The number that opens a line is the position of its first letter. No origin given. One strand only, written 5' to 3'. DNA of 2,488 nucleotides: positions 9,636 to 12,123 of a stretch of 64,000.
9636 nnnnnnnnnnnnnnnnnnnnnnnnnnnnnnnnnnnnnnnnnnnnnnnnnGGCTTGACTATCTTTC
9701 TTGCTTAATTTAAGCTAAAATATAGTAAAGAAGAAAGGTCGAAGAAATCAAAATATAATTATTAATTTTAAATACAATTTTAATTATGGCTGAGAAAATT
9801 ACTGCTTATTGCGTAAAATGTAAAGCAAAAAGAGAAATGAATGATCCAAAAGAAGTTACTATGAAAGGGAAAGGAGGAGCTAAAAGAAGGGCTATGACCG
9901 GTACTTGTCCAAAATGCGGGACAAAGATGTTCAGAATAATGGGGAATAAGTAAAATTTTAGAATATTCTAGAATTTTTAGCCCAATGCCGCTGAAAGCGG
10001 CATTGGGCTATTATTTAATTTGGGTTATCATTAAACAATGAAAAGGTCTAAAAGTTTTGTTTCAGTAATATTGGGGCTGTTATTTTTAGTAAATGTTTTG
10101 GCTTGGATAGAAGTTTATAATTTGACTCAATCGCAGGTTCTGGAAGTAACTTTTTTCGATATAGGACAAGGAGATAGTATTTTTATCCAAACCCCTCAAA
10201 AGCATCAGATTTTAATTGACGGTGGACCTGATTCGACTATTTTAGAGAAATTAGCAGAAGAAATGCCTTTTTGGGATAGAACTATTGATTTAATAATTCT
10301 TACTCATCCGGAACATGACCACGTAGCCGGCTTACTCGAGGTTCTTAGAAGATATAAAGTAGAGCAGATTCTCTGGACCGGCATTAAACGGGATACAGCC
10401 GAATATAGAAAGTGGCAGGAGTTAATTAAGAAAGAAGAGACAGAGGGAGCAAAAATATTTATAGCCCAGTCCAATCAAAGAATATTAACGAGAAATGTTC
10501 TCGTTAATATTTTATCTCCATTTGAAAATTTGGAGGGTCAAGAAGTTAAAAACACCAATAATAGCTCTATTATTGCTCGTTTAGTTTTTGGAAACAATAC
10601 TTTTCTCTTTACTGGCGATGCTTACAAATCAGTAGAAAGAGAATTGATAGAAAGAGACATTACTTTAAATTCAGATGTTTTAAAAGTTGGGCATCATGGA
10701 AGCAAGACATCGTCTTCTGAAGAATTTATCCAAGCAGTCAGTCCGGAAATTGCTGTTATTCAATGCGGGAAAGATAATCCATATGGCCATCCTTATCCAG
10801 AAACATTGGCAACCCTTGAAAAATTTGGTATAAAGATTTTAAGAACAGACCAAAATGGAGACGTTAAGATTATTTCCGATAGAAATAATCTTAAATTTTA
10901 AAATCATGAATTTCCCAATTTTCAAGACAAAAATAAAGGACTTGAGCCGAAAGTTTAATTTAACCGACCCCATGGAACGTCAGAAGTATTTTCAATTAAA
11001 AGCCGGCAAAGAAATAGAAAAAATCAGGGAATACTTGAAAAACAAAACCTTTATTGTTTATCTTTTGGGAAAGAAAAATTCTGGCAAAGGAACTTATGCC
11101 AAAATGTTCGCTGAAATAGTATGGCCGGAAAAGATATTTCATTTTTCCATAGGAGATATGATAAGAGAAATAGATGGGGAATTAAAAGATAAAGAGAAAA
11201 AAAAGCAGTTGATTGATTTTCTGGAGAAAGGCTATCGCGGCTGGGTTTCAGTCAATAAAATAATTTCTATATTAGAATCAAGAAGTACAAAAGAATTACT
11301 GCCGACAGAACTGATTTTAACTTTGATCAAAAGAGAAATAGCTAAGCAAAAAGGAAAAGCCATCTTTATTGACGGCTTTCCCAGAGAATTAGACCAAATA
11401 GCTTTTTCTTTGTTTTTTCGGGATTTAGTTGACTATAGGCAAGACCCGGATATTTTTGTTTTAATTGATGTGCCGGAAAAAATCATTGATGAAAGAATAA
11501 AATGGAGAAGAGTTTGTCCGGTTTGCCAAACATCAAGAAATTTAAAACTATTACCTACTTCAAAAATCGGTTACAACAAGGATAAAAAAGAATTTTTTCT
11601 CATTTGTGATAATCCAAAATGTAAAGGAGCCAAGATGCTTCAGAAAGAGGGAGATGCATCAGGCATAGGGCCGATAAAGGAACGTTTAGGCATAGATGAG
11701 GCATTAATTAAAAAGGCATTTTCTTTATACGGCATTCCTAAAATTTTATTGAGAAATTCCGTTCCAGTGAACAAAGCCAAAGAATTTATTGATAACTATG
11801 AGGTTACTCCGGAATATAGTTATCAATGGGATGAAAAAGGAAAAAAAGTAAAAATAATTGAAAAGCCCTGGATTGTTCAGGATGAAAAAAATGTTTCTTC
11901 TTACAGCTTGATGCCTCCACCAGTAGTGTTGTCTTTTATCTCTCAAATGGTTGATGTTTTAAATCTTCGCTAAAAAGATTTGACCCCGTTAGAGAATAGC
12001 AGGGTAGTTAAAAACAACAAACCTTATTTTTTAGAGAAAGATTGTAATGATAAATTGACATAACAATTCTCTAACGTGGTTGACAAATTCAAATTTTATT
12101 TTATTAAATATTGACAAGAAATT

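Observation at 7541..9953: NifX-like FeMo-cofactor-domain protein + two MinD-type Fe-S ATPases + Zn-ribbon protein operon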

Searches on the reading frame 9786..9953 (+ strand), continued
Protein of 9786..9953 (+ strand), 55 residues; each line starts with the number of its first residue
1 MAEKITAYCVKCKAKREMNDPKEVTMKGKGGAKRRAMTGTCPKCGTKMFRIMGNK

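Call 81: search_protein_families(library=pfam, proteins=[L093:1715-2434:+], max_evalue=0.01)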
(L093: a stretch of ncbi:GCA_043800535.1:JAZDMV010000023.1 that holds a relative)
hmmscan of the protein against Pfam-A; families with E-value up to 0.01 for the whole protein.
L093:1715-2434:+ (240 aa): 0 families

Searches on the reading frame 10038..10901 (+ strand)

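Call 3: search_protein_families(library=pfam, proteins=[window:10038-10901:+], max_evalue=0.01)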
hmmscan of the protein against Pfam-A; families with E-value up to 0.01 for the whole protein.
window:10038-10901:+ (287 aa): 4 families
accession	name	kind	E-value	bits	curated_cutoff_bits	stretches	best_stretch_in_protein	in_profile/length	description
PF00753.33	Lactamase_B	-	3.9e-16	60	22.7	1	43-244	4-195/196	Metallo-beta-lactamase superfamily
PF12706.13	Lactamase_B_2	-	4.1e-07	30.2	27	1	56-195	1-143/200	Beta-lactamase superfamily domain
PF16661.11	Lactamase_B_6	-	0.0019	18.1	27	1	56-104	7-57/193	Metallo-beta-lactamase superfamily domain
PF25281.1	MBL_MAP1B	-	0.0032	17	37.6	1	39-109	25-91/279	MAP1B MBL-like domain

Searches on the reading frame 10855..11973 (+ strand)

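Call 3: search_protein_families(library=pfam, proteins=[window:10855-11973:+], max_evalue=0.01)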
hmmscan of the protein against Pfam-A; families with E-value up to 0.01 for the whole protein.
window:10855-11973:+ (372 aa): 3 families
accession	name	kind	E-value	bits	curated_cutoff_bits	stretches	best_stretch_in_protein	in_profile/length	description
PF00406.28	ADK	-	2.1e-12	47.9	26.8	1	146-217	52-122/151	Adenylate kinase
PF13207.12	AAA_17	-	5.7e-09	36.8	27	1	76-216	6-121/136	AAA domain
PF01637.24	ATPase_2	-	0.001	19.3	33.2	1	52-176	6-120/225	ATPase domain predominantly from Archaea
